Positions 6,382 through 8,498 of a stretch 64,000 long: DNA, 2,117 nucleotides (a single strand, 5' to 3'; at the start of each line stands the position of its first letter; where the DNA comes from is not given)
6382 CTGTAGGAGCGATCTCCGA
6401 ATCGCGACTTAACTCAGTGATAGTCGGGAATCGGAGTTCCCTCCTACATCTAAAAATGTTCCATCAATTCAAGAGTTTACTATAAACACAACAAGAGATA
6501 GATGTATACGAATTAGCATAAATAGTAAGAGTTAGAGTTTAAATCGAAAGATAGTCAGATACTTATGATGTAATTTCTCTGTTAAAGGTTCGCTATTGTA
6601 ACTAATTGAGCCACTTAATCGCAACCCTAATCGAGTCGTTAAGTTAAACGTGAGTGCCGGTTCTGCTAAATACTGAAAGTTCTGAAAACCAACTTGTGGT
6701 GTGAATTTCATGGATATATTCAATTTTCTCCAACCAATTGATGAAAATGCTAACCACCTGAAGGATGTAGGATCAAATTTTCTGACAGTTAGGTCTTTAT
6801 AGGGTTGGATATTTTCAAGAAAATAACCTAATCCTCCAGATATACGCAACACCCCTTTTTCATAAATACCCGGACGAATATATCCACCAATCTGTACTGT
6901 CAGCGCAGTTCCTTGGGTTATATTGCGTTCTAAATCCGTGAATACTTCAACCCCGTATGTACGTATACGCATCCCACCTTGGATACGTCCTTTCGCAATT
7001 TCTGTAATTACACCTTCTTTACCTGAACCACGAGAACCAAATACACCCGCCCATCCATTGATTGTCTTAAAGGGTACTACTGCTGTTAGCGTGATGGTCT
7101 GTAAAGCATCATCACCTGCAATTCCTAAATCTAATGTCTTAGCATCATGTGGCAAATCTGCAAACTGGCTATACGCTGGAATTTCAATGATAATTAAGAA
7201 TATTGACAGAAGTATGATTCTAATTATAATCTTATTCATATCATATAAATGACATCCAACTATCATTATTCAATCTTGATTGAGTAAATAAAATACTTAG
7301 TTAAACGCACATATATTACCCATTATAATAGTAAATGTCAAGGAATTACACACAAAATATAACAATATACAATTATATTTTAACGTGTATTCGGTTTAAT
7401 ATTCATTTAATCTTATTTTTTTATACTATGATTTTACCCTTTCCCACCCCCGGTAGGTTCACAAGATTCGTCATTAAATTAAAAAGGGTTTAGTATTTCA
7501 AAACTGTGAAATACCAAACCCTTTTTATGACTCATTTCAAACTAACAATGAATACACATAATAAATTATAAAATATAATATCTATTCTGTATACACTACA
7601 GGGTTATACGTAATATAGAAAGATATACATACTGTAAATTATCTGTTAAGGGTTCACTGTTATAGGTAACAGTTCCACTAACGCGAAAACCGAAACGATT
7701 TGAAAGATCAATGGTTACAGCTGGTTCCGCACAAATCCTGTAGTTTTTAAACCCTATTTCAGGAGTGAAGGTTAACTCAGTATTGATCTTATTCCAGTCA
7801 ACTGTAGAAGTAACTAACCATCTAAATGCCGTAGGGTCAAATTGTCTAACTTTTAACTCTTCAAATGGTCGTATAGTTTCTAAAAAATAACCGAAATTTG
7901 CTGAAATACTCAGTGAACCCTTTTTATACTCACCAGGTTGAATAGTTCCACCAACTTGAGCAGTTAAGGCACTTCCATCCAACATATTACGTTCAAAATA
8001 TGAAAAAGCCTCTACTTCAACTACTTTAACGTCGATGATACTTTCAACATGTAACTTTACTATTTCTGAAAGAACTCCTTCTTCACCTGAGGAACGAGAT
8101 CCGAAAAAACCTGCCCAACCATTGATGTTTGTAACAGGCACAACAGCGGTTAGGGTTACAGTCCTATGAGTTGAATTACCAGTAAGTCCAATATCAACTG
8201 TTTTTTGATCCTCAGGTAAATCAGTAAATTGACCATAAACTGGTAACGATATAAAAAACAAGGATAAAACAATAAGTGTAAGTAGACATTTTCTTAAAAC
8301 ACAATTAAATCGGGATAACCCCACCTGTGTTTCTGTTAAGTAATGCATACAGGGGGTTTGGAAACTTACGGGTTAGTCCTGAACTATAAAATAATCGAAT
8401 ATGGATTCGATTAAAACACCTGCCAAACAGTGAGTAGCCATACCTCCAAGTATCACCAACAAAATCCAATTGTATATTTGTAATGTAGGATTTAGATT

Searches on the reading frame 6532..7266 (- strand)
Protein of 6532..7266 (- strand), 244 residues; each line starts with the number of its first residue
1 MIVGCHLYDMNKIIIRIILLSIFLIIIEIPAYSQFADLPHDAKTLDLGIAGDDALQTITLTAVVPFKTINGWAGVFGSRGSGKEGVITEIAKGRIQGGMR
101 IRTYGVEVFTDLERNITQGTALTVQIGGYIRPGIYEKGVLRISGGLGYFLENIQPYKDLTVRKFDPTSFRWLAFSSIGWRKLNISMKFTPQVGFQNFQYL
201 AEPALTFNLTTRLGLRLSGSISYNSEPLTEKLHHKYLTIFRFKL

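Call 42: search_protein_families(library=pfam, proteins=[window:6532-7266:-], max_evalue=0.00001)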
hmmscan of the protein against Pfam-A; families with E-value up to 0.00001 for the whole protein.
window:6532-7266:- (244 aa): 0 families

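Call 71: search_protein_families(library=pfam, proteins=[window:6532-7266:-], max_evalue=0.01)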
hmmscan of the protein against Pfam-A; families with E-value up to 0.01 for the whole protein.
window:6532-7266:- (244 aa): 1 family
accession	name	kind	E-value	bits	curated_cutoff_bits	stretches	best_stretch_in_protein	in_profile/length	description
PF04338.18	DUF481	-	0.0046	17.4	21.1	1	181-240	138-204/210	Protein of unknown function, DUF481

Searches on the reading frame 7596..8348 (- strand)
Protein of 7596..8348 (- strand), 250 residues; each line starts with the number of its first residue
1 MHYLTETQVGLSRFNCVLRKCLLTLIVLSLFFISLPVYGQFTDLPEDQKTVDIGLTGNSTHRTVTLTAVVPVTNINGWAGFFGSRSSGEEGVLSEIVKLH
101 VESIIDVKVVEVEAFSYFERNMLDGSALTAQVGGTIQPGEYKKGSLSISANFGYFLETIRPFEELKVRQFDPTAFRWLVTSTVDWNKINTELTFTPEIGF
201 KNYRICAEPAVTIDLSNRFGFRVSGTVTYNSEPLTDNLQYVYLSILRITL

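Call 42: search_protein_families(library=pfam, proteins=[window:7596-8348:-], max_evalue=0.00001)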
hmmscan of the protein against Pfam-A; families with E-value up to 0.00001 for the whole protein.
window:7596-8348:- (250 aa): 0 families

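Call 71: search_protein_families(library=pfam, proteins=[window:7596-8348:-], max_evalue=0.01)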
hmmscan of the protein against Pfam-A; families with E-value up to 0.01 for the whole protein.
window:7596-8348:- (250 aa): 1 family
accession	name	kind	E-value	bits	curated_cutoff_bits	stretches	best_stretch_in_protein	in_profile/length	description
PF04338.18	DUF481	-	0.0019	18.7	21.1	1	172-235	132-193/210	Protein of unknown function, DUF481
